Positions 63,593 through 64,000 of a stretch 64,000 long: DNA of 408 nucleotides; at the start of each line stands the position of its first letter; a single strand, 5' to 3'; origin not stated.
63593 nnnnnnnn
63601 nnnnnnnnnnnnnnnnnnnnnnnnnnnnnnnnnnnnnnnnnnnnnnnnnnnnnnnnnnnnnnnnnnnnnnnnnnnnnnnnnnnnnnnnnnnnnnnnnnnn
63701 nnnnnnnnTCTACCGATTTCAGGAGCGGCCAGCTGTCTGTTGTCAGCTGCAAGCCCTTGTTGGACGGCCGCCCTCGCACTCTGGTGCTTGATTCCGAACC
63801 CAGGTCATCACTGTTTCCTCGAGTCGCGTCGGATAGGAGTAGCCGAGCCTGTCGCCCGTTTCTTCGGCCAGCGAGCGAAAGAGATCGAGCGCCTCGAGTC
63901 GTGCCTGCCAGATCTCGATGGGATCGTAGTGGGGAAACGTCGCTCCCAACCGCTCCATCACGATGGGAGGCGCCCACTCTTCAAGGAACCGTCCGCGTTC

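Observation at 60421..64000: Integron-type cassette array with no integrase in view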

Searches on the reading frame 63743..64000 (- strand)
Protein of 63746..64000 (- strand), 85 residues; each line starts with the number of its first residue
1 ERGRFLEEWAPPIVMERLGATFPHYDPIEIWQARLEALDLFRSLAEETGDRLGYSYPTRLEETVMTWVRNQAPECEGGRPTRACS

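Call 14: search_protein_families(library=pfam, proteins=[window:63746-64000:-], max_evalue=0.01)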
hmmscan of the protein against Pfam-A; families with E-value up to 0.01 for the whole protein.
seq(85 aa): 1 family
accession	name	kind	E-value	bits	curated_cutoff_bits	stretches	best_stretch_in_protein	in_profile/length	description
PF04439.18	Adenyl_transf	-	1.4e-10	41.2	22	1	2-69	210-277/279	Streptomycin adenylyltransferase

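Call 27: find_homologous_proteins(query=window:63746-64000:-, max_evalue=0.001)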
Query seq(85 aa) (85 aa): 11 proteins with E <= 0.001 among 14 candidates.
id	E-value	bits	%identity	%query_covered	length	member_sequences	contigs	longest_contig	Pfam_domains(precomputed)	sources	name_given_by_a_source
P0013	6.0e-41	156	88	95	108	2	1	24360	PF04439.19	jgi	jgi:aminoglycoside 6-adenylyltransferase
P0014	7.7e-36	140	88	86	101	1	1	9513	PF04439.19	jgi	jgi:aminoglycoside 6-adenylyltransferase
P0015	5.9e-35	137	79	95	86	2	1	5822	PF04439.19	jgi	jgi:aminoglycoside 6-adenylyltransferase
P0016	1.2e-30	124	72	95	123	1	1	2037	PF04439.19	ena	-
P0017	2.8e-28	116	73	88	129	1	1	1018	PF04439.19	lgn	-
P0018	3.9e-25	106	76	80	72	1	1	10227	PF04439.19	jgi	jgi:Streptomycin adenylyltransferase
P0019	8.6e-20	89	83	64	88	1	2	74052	-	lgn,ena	-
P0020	1.4e-19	88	70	72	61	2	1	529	PF04439.19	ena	-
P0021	1.9e-19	88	83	64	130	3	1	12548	-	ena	-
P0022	3.3e-16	77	85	54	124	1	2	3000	-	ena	-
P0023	1.7e-15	75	88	49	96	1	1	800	PF04439.19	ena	-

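Call 28: find_encoding_contigs(protein=P0013, flank=10000, max_places=4)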
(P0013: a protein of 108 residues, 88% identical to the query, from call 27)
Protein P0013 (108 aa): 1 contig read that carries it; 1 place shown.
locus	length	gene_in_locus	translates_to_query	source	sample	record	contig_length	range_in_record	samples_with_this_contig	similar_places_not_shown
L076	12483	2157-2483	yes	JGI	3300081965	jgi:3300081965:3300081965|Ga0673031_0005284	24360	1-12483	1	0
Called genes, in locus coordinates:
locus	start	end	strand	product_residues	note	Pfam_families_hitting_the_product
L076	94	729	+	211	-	PF13489:Methyltransf_23 (weak), PF13847:Methyltransf_31, PF08241:Methyltransf_11 (weak), PF08242:Methyltransf_12, PF13649:Methyltransf_25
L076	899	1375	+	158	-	PF00383:dCMP_cyt_deam_1, PF14437:MafB19-deam, PF14439:Bd3614-deam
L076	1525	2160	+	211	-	PF04439:Adenyl_transf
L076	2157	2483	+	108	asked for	PF04439:Adenyl_transf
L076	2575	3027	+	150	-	PF01979:Amidohydro_1, PF07969:Amidohydro_3 (weak)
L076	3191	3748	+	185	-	-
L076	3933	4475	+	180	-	-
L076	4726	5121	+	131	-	PF01124:MAPEG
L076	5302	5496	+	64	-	-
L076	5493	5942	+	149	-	-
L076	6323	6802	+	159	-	PF04191:PEMT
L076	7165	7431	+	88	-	-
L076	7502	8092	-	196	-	PF00201:UDPGT, PF06722:EryCIII-like_C, PF04101:Glyco_tran_28_C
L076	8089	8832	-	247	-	-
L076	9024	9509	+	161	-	-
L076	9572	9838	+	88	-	PF09932:DUF2164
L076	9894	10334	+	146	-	PF02566:OsmC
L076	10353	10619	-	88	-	-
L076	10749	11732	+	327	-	PF00561:Abhydrolase_1, PF12146:Hydrolase_4, PF12697:Abhydrolase_6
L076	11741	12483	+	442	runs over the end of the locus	PF00561:Abhydrolase_1, PF12146:Hydrolase_4, PF00211:Guanylate_cyc (weak)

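Call 29: find_encoding_contigs(protein=P0019, flank=10000, max_places=4)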
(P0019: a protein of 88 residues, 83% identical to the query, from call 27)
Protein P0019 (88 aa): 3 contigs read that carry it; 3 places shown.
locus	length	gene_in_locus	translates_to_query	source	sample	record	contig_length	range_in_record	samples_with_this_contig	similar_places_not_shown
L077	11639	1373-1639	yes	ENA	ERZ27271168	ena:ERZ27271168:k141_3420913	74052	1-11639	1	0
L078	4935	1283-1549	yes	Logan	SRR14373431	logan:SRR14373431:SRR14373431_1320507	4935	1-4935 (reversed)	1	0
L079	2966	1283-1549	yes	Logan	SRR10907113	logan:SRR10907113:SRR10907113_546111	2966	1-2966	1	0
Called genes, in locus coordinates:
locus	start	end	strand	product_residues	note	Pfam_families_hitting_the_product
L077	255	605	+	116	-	-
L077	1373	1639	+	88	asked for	-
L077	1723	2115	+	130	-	PF01124:MAPEG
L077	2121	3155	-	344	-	PF13417:GST_N_3 (weak)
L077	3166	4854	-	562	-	PF00884:Sulfatase, PF01663:Phosphodiest, PF16347:SGSH_C (weak)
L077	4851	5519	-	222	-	PF00440:TetR_N (weak)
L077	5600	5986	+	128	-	-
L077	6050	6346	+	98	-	PF00578:AhpC-TSA (weak)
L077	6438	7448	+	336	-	PF00561:Abhydrolase_1, PF12146:Hydrolase_4, PF12697:Abhydrolase_6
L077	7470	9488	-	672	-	PF00724:Oxidored_FMN, PF01266:DAO (faint), PF01262:AlaDh_PNT_C (faint), PF07992:Pyr_redox_2 (weak), PF00070:Pyr_redox (weak), PF07992:Pyr_redox_2, PF12831:FAD_oxidored (weak), PF13450:NAD_binding_8 (weak), +2 more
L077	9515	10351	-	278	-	PF00702:Hydrolase (faint), PF05116:S6PP (faint), PF08282:Hydrolase_3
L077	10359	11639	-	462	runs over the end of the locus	PF01554:MatE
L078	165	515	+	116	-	-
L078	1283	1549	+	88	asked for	-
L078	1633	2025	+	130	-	PF01124:MAPEG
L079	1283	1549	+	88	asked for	-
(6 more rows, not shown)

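Call 73: find_encoding_contigs(protein=window:63743-63961:-, flank=10000, max_places=8)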
Protein window:63743-63961:- (72 aa): no gene with exactly this product is on record in the collection.

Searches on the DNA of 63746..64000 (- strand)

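Call 59: build_rna_model(alignment_id=A5)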
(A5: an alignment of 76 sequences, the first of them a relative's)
Model R1 built from alignment A5 (76 sequences, 158 columns); structure: RNAalifold consensus.
model positions 142; base pairs 22; branch points 0; effective number of sequences 3.27; information 0.59 bits per position. Calibrated on 0.2 Mb of random sequence (short: E-values are rough).
structure used (alignment columns):
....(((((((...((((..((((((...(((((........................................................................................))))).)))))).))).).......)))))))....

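Call 60: search_with_rna_model(model_id=R1, source=window, filters=off, max_evalue=10, show_alignments=4)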
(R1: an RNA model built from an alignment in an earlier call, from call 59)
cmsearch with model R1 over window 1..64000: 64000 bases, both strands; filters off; matches with E-value up to 10: 226.
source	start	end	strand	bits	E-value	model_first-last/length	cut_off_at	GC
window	63628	63769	-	105.2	5.7e-22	1-142/142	no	0.65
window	62754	62887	-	84.1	2.7e-17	1-142/142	no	0.66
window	62228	62368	-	54.1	1.3e-10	1-142/142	no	0.7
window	60338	60495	-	30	2.9e-05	1-142/142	no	0.6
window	62754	62887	+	18.8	0.0088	1-142/142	no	0.66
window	60052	60092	-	16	0.037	1-142/142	no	0.68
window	43608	43697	-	14.1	0.099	1-142/142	no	0.72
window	13899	13938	+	13.4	0.14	1-142/142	no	0.8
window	18088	18132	-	12.1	0.28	1-142/142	no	0.78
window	60052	60092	+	12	0.28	1-142/142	no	0.68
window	44919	44956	-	11.5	0.37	1-142/142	no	0.74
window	18970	19037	+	11.1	0.45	1-142/142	no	0.75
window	30120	30146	+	11.1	0.46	1-142/142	no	0.85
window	44393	44423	-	10.8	0.53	1-142/142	no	0.65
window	13899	13938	-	10.7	0.55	1-142/142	no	0.8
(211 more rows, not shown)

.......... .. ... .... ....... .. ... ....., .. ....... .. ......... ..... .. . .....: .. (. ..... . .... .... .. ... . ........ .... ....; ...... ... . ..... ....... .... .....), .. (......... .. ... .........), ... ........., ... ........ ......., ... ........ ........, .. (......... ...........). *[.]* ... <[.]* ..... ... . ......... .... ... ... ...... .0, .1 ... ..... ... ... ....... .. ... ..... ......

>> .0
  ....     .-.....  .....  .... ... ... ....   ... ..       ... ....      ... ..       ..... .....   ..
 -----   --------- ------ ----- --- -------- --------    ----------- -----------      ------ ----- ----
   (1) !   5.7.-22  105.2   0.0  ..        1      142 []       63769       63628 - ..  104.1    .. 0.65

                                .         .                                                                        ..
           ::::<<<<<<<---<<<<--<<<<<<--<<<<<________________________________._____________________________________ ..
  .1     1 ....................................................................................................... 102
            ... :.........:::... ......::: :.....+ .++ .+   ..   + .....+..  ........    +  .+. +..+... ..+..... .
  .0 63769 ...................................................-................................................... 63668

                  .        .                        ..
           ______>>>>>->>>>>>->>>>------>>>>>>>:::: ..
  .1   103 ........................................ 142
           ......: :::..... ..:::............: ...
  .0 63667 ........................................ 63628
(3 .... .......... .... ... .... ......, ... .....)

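Call 61: search_with_rna_model(model_id=R1, sources=[L003, L004, L005, L006, L007, L008, L009, L010, L011, L012, L013, L014, L015, L016, L017, L018, L019, L020, L021, L022, L023, L024, L025, L026, L027, L028, L029, L030, L031, L032, L033, L034, L035, L036, L037, L038, L039, L040, L041, L042, L043, L044, L045, L046, L047, L048, L049, L050, L051, L052, L053, L054, L055, L056, L057, L058, L059, L060, L061, L062, L063, L064, L065, L066, L067, L068, L069, L070, L071, L072, L073, L074, L075], max_evalue=1)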
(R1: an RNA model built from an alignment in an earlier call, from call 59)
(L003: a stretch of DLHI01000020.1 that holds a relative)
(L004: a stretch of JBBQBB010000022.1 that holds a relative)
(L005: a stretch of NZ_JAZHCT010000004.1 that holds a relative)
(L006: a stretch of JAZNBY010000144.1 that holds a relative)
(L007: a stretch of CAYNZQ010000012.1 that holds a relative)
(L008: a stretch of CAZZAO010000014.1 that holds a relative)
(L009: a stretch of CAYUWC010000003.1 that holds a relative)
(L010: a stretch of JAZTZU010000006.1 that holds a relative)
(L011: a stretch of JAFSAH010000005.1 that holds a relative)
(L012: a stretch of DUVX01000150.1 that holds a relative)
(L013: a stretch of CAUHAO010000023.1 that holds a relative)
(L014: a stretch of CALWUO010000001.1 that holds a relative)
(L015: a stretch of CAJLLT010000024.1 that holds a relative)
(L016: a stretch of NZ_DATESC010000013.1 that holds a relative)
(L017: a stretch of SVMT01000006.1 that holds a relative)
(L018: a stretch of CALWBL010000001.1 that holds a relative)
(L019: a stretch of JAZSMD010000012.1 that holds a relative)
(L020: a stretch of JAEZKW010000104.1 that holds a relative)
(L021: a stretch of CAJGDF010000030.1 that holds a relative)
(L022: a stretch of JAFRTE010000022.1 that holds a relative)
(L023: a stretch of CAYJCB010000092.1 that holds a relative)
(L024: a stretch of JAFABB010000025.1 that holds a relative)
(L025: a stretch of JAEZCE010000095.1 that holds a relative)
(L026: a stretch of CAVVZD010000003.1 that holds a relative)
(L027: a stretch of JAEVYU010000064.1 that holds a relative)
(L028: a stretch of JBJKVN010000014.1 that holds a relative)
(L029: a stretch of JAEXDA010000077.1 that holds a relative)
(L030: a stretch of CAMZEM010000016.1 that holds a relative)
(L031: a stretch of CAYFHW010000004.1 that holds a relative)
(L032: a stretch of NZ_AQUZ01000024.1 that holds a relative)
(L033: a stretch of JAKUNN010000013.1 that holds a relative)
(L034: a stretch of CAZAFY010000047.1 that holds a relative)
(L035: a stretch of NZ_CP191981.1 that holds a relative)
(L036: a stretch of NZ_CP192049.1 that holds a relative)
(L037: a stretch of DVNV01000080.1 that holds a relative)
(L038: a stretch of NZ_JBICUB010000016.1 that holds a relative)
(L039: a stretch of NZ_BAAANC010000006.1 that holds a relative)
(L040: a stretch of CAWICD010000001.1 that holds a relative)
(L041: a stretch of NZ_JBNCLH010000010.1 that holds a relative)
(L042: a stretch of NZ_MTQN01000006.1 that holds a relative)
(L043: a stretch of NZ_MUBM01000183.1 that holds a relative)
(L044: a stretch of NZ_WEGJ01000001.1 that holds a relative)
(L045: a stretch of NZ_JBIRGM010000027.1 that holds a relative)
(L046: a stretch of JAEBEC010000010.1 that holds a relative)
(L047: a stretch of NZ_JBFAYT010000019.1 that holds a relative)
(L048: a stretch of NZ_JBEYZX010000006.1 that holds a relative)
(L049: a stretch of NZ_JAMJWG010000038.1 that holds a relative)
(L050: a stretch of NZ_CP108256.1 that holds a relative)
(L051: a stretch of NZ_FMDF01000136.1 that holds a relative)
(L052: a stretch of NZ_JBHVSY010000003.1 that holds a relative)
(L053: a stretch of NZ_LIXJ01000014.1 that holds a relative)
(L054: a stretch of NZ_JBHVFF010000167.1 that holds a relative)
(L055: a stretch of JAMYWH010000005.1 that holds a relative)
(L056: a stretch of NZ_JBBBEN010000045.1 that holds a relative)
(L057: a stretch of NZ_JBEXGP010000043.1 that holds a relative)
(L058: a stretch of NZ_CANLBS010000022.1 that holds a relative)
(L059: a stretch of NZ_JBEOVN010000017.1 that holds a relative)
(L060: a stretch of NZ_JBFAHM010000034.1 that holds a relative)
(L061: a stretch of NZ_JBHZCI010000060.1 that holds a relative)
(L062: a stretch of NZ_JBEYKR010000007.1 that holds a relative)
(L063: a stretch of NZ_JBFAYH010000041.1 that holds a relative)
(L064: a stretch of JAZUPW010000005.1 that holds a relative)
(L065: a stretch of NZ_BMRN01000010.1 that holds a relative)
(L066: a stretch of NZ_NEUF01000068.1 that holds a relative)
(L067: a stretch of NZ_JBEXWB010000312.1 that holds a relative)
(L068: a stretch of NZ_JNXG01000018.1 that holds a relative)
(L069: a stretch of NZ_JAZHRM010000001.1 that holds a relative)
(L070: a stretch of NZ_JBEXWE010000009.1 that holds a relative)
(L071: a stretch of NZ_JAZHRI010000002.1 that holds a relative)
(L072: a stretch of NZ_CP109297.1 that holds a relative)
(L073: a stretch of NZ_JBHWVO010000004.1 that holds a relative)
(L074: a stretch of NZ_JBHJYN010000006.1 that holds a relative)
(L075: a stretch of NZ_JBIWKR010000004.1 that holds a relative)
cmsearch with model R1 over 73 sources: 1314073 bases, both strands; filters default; matches with E-value up to 1: 6.
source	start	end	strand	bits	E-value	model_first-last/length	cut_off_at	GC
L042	4009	4088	-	20.9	0.061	1-142/142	no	0.75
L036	4009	4088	-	19.7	0.12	1-142/142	no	0.74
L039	4163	4242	-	17.9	0.28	1-142/142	no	0.75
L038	2022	2126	-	17.1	0.44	1-142/142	no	0.66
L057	8497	8565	-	16.7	0.54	1-142/142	no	0.86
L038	2380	2476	-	16.4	0.6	16-124/142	no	0.77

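Call 62: search_with_rna_model(model_id=R1, sources=[L076, L077, L078, L079, L094, L138, L001, L002], max_evalue=0.01)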
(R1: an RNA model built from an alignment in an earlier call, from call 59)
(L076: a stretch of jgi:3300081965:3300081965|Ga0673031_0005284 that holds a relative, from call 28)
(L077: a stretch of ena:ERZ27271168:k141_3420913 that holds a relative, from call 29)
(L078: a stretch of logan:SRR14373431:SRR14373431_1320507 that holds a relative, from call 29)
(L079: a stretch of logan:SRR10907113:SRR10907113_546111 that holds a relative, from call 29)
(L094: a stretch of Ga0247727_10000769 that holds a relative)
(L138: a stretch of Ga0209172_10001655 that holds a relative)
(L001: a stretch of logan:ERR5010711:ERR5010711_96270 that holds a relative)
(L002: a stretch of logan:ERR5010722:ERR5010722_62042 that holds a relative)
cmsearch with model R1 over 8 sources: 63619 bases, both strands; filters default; matches with E-value up to 0.01: 23.
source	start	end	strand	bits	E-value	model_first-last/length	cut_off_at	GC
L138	802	945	-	140.4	8.9e-30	1-142/142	no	0.65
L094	604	747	-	123.1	6.1e-26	1-142/142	no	0.71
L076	3034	3175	+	117.4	1.1e-24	1-142/142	no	0.65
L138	134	275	-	110.8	3.2e-23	1-142/142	no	0.72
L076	1366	1509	+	110.3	4.2e-23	1-142/142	no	0.69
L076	8854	8994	+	93.8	2e-19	1-142/142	no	0.69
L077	92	234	+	74.3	4.1e-15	1-142/142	no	0.62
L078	2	144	+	74.3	4.1e-15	1-142/142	no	0.62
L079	2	144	+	74.3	4.1e-15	1-142/142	no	0.62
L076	720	893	+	73.5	6.3e-15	1-142/142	no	0.74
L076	3755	3928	+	69.5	4.9e-14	1-142/142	no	0.7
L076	5124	5298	+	51.3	5.4e-10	1-142/142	no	0.73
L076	4508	4703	+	43.9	2.4e-08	1-142/142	no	0.73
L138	802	945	+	32.6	7.5e-06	1-142/142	no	0.65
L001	1770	1927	+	29.9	3e-05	1-142/142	no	0.6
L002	1768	1925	+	29.9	3e-05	1-142/142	no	0.6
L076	5933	6090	+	28.5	6e-05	1-142/142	no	0.77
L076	1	72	+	28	7.8e-05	74-142/142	5'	0.78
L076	3034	3175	-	22.4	0.0014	1-142/142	no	0.65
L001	1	37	+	21.8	0.0019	106-142/142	5'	0.81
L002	1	35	+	20.9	0.0031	108-142/142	5'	0.8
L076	6776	6885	+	20.1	0.0045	1-142/142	no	0.77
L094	604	747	+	18.8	0.0089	1-142/142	no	0.71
